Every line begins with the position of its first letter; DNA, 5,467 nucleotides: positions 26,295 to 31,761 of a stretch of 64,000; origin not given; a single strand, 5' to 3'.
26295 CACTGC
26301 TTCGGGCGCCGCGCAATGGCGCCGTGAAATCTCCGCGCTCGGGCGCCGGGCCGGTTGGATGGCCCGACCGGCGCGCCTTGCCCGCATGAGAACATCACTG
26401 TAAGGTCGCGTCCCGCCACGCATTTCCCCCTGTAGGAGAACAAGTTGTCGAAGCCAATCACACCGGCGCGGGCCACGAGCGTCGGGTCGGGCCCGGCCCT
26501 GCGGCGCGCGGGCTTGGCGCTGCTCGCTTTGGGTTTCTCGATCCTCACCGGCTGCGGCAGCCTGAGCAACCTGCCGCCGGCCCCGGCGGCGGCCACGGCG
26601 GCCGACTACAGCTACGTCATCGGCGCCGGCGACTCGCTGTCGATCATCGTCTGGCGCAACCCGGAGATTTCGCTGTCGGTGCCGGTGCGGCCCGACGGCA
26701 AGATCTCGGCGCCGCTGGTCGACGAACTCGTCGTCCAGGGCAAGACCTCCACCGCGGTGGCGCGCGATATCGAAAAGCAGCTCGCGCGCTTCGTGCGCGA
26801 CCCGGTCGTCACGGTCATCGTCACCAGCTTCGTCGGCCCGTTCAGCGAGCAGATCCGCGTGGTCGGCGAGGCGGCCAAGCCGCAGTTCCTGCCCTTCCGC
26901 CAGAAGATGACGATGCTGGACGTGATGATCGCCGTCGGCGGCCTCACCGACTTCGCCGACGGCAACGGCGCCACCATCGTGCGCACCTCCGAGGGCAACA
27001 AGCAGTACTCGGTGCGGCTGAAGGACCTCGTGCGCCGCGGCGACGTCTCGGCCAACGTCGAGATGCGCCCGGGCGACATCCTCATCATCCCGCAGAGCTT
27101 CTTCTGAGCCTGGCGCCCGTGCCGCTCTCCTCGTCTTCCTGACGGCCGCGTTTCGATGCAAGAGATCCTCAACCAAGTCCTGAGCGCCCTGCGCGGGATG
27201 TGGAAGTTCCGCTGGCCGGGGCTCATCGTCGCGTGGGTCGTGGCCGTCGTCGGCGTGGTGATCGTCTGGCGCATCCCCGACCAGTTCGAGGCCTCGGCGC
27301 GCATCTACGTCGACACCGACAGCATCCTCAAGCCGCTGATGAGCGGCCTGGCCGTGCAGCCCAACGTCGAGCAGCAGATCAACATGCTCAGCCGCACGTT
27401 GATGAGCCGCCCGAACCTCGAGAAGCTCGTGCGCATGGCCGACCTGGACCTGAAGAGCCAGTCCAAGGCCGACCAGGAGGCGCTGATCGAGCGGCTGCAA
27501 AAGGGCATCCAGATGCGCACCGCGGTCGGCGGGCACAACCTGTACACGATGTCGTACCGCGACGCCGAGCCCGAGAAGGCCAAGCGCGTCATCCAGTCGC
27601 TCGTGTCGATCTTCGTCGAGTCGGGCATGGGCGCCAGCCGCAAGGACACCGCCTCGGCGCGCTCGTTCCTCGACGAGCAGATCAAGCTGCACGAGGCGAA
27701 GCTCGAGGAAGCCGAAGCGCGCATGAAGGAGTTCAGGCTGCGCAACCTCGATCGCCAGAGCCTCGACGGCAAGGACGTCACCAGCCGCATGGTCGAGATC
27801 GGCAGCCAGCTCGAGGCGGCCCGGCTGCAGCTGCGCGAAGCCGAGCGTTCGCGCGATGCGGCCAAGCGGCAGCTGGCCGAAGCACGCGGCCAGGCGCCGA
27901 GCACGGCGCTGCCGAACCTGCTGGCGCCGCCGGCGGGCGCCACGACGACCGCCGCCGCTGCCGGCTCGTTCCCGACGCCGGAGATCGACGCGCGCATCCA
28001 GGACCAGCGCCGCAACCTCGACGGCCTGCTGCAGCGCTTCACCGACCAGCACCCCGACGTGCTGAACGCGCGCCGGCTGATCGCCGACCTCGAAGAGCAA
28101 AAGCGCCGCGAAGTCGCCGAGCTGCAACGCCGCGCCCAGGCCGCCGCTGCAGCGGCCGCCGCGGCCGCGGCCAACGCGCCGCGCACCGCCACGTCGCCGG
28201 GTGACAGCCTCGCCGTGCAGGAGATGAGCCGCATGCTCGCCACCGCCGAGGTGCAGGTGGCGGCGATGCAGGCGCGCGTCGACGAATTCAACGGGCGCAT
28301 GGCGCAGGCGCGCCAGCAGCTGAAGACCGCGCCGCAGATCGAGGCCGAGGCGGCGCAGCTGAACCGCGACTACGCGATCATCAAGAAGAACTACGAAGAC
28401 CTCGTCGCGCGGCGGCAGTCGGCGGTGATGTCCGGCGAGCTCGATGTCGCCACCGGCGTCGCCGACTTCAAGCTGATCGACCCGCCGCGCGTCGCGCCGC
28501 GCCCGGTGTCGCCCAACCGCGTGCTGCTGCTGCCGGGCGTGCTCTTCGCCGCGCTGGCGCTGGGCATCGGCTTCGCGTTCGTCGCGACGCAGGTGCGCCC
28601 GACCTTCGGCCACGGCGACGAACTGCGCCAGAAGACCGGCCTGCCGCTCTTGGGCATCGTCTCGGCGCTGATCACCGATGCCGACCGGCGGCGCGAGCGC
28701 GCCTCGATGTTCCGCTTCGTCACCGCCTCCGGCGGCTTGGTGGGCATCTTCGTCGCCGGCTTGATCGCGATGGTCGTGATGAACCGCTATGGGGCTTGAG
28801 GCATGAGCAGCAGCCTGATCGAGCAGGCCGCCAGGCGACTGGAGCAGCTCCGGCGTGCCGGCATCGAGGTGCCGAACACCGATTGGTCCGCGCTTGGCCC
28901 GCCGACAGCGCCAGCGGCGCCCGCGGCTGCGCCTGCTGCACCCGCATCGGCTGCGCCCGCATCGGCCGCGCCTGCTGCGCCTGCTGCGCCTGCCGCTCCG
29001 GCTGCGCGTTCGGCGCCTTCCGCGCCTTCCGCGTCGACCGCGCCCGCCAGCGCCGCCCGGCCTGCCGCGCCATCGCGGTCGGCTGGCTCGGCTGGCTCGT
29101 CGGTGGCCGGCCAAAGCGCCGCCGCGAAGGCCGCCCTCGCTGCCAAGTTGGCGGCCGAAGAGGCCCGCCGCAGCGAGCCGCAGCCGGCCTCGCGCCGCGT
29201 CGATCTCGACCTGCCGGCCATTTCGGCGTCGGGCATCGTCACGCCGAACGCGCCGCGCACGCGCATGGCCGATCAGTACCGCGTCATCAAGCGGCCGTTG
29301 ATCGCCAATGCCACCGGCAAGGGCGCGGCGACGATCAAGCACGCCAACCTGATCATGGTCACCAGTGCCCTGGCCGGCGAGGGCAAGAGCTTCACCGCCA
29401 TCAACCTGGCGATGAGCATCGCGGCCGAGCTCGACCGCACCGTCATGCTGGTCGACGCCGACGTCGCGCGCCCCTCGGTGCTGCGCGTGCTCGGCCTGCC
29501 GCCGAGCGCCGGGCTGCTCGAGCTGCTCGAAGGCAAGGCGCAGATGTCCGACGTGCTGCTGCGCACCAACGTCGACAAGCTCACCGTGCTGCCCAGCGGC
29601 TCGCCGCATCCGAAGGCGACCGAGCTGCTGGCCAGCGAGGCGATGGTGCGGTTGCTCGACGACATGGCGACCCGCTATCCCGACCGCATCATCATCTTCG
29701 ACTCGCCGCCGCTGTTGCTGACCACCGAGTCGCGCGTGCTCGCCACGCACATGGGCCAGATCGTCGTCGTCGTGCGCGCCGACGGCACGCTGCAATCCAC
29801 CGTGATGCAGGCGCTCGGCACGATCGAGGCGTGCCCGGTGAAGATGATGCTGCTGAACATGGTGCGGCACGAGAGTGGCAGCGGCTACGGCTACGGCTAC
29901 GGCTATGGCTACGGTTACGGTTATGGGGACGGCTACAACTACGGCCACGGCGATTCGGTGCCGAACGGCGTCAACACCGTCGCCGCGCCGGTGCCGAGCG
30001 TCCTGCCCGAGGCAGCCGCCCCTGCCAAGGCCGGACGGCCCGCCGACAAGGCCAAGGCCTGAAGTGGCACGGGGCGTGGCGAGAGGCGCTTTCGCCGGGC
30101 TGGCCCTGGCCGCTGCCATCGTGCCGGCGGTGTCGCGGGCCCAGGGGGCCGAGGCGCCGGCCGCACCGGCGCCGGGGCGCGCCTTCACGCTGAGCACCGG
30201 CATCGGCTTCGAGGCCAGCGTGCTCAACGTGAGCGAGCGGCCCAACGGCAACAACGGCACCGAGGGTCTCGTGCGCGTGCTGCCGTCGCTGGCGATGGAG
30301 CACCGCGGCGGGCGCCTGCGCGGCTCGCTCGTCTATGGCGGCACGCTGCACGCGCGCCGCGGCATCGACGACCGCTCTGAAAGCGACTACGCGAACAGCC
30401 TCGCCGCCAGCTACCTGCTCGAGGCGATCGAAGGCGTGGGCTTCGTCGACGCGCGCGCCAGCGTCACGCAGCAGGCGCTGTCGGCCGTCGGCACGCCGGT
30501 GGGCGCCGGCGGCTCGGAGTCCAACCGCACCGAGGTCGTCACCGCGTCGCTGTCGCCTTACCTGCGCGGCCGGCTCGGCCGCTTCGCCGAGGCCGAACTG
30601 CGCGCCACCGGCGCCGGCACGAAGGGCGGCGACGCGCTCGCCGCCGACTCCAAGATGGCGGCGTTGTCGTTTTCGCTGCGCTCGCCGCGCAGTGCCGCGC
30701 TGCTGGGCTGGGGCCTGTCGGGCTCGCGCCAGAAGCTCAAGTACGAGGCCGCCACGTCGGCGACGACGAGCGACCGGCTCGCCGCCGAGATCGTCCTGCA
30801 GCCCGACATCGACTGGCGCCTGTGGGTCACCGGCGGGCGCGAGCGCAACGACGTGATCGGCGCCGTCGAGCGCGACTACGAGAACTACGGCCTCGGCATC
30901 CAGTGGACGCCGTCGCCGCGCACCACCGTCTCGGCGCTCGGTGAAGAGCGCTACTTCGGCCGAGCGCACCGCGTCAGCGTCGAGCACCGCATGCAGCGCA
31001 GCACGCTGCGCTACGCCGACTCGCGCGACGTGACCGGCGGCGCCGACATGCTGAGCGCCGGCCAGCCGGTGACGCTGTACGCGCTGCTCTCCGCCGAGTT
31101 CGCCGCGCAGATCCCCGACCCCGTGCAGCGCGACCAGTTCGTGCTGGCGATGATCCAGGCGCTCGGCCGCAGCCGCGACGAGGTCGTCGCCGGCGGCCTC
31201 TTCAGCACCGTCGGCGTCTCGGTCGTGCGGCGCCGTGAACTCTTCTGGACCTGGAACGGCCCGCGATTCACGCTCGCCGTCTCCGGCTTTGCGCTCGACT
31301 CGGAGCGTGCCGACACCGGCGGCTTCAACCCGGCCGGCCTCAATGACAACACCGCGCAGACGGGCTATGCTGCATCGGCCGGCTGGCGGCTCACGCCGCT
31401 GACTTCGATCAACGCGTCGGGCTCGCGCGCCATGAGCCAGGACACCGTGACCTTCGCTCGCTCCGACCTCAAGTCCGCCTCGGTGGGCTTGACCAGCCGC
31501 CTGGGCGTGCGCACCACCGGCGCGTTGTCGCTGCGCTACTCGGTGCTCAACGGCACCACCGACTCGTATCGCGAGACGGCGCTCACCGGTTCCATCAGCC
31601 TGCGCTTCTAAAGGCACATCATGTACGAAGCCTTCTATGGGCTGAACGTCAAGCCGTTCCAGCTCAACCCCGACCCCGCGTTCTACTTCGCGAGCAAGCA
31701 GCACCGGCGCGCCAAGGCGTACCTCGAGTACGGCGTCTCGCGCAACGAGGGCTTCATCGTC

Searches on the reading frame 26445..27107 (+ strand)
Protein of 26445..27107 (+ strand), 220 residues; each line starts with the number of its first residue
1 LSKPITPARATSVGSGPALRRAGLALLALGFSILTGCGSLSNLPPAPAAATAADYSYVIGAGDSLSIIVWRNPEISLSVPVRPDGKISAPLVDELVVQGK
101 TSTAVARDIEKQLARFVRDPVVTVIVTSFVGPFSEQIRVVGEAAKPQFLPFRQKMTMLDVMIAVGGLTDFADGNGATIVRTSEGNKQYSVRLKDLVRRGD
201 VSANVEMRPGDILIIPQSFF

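Call 6: search_protein_families(library=ncbifam, proteins=[window:26445-27107:+], max_evalue=0.001)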
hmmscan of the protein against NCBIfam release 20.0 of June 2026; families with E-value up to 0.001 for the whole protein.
window:26445-27107:+ (220 aa): 4 families
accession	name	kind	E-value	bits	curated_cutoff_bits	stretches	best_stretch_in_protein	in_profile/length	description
TIGR03027.2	pepcterm_export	equivalog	3.2e-70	235.2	180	1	56-220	2-169/169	XrtA/PEP-CTERM system exopolysaccharide export protein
NF041843.1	EpsY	equivalog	1.9e-25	89.3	320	1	50-215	46-210/211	exopolysaccharide export protein EpsY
NF011658.0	PRK15078.1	subfamily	1.2e-23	83.5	333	1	52-217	80-251/380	polysaccharide export protein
TIGR03028.1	EpsE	equivalog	1.3e-20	73.7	262.65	1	57-215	2-159/239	polysaccharide export protein EpsE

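Call 7: search_protein_families(library=pfam, proteins=[window:26445-27107:+], max_evalue=0.01)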
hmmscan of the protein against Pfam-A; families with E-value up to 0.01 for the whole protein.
window:26445-27107:+ (220 aa): 3 families
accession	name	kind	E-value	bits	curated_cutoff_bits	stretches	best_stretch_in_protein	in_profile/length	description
PF02563.21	Poly_export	-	7.4e-24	84.2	28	1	52-127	2-77/77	Polysaccharide biosynthesis/export protein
PF22461.2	SLBB_2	-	4.1e-10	40.1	27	1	137-215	3-79/79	SLBB domain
PF10531.15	SLBB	-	8.1e-07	29.2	27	1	137-188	2-52/55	SLBB domain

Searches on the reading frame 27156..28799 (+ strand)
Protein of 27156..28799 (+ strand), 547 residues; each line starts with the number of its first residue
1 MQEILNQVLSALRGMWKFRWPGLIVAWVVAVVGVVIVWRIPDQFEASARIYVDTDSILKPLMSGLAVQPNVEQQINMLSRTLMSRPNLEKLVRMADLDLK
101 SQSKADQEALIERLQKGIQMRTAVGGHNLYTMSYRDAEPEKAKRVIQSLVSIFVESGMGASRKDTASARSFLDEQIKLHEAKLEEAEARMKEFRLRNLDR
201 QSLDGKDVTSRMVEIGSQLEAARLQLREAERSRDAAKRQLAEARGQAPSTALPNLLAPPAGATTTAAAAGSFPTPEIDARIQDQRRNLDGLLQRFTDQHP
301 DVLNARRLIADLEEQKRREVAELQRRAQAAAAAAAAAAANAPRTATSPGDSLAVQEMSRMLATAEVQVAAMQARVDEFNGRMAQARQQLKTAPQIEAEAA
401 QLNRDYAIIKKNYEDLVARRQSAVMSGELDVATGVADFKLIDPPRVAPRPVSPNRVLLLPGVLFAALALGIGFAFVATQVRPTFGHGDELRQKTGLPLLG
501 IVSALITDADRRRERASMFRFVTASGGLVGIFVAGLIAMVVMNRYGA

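Call 6: search_protein_families(library=ncbifam, proteins=[window:27156-28799:+], max_evalue=0.001)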
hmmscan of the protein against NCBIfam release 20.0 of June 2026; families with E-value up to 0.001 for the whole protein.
window:27156-28799:+ (547 aa): 4 families
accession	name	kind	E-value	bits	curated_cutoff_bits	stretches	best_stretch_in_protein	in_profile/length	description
TIGR03007.1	pepcterm_ChnLen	equivalog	9.6e-154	512.3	278.85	1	7-535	2-493/498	XrtA system polysaccharide chain length determinant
NF008568.0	PRK11519.1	equivalog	3.1e-11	42.2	1068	1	104-237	204-336/720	tyrosine-protein kinase Wzc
TIGR01005.1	eps_transp_fam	subfamily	3.1e-08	32.3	411.7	1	337-513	314-488/754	exopolysaccharide transport protein family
NF007350.0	PRK09841.1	equivalog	1.3e-05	23.5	1248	0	111-233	211-332/726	tyrosine-protein kinase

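Call 7: search_protein_families(library=pfam, proteins=[window:27156-28799:+], max_evalue=0.01)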
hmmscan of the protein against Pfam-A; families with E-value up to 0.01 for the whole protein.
window:27156-28799:+ (547 aa): 2 families
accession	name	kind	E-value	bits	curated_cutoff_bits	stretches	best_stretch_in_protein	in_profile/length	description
PF02706.20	Wzz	-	4.3e-06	27.4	25.5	1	13-93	10-89/91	Chain length determinant protein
PF13807.11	GNVR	-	5.7e-06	26.6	27.7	1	396-476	3-79/82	G-rich domain on putative tyrosine kinase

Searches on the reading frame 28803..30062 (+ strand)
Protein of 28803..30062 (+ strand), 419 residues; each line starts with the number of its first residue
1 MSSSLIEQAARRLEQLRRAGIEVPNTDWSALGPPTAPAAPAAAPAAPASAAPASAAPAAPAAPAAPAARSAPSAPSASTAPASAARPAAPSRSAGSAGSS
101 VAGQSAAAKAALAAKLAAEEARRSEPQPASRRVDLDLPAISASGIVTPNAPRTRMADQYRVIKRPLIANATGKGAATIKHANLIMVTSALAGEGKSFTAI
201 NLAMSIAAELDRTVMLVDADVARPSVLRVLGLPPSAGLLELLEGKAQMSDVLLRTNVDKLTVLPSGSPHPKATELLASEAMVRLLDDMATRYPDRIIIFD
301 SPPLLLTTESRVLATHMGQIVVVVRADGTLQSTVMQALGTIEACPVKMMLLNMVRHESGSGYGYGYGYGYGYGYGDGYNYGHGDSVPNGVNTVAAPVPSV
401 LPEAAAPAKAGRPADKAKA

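Call 6: search_protein_families(library=ncbifam, proteins=[window:28803-30062:+], max_evalue=0.001)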
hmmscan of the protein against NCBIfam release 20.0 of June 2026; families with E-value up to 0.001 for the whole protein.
window:28803-30062:+ (419 aa): 10 families
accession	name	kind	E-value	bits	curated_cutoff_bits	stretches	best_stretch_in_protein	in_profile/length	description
TIGR03018.1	pepcterm_TyrKin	hypoth_equivalog_domain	8.1e-83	276.8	230.65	1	145-352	1-207/207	XrtA-associated tyrosine autokinase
TIGR01007.1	eps_fam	subfamily_domain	5.1e-29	101.3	108.05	1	181-367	17-202/204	polysaccharide biosynthesis tyrosine autokinase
TIGR01005.1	eps_transp_fam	subfamily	4e-25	88.1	411.7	1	98-369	465-733/754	exopolysaccharide transport protein family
NF008568.0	PRK11519.1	equivalog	3e-24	85.2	1068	1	180-372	525-715/720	tyrosine-protein kinase Wzc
TIGR03029.1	EpsG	equivalog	7e-22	77.9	313.8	1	180-333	102-252/274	chain length determinant protein tyrosine kinase EpsG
NF007350.0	PRK09841.1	equivalog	1.2e-21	76.5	1248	1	180-375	530-723/726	tyrosine-protein kinase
TIGR01968.1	minD_bact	equivalog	4.7e-10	39.3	212.9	1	182-315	2-133/261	septum site-determining protein MinD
NF008669.0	PRK11670.1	equivalog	1.4e-06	27.5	348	1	181-231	107-156/369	iron-sulfur cluster carrier protein ApbC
NF041136.1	MrpORP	equivalog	6e-06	25.8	450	1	182-233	6-56/365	iron-sulfur cluster carrier protein MrpORP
TIGR03371.1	cellulose_yhjQ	equivalog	4e-05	23.2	157.85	1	182-337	2-157/246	cellulose biosynthesis protein BcsQ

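Call 7: search_protein_families(library=pfam, proteins=[window:28803-30062:+], max_evalue=0.01)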
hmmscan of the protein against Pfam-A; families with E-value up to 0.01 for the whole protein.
window:28803-30062:+ (419 aa): 4 families
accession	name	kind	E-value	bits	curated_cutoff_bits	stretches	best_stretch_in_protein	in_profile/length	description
PF13614.12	AAA_31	-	2.6e-07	31.2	27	1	183-326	3-149/177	AAA domain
PF10609.15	ParA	-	6.5e-07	29.5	27.1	1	182-233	4-54/246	NUBPL iron-transfer P-loop NTPase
PF01656.29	CbiA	-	0.00016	22.1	25.4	1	184-298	1-54/125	CobQ/CobB/MinD/ParA nucleotide binding domain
PF17228.7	SGP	-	0.0048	18.2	26.7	1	358-409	45-93/93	Sulphur globule protein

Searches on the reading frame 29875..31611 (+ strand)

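Call 6: search_protein_families(library=ncbifam, proteins=[window:29875-31611:+], max_evalue=0.001)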
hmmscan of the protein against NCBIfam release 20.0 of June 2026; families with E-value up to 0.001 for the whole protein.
window:29875-31611:+ (578 aa): 1 family
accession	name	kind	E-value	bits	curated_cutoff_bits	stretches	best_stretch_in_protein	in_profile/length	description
TIGR03016.1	pepcterm_hypo_1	hypoth_equivalog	1.6e-69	235.1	90.85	1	118-578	19-477/477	TIGR03016 family PEP-CTERM system-associated outer membrane protein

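Call 7: search_protein_families(library=pfam, proteins=[window:29875-31611:+], max_evalue=0.01)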
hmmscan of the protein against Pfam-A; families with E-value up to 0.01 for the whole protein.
window:29875-31611:+ (578 aa): 0 families
